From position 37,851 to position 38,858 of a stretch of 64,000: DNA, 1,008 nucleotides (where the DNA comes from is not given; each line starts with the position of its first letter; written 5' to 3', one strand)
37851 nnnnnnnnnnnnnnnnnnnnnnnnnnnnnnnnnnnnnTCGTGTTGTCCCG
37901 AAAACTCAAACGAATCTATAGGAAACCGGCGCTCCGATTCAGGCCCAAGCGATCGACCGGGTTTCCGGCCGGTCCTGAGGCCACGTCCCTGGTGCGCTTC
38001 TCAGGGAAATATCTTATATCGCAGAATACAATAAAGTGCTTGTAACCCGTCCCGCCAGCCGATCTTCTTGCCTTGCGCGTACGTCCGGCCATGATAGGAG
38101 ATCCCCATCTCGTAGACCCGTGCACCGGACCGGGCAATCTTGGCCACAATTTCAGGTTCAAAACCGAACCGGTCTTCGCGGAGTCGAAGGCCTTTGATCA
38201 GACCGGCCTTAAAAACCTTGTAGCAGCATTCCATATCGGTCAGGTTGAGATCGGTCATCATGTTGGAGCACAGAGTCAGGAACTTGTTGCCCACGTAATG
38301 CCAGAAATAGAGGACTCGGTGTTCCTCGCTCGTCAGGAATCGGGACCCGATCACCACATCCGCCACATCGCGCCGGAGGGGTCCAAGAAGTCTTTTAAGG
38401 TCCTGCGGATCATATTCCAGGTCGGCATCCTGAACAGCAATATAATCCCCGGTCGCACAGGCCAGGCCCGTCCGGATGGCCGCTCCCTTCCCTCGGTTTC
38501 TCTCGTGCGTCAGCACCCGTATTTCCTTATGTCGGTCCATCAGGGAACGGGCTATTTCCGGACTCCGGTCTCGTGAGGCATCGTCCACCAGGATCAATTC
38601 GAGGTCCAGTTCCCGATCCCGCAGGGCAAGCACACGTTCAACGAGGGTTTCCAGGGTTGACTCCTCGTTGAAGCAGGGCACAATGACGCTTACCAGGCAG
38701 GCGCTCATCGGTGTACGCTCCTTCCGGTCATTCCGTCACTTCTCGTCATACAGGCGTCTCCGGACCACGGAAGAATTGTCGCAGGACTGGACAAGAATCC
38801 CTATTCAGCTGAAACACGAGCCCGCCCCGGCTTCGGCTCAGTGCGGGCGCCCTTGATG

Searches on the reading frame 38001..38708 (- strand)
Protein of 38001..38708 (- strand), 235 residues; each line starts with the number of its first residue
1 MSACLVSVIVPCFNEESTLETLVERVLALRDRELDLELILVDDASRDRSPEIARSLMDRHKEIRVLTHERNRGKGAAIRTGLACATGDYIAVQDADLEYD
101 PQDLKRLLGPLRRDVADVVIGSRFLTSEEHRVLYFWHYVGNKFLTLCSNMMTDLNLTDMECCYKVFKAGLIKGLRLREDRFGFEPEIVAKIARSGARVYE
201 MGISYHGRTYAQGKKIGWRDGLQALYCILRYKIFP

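Call 45: search_protein_families(library=pfam, proteins=[window:38001-38708:-], max_evalue=0.001)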
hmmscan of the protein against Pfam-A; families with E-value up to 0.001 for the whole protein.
window:38001-38708:- (235 aa): 4 families
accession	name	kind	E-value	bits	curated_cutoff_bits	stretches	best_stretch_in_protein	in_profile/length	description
PF00535.33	Glycos_transf_2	-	4.1e-39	134.6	23.3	1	7-131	1-123/168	Glycosyl transferase family 2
PF13641.12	Glyco_tranf_2_3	-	3.5e-10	40.7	27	1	6-132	3-131/230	Glycosyltransferase like family 2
PF13506.12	Glyco_transf_21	-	0.00015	21.7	21.7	0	74-162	18-102/174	Glycosyl transferase family 21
PF10111.15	Glyco_tranf_2_2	-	0.00025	21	27.3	1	7-106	1-101/276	Glycosyltransferase like family 2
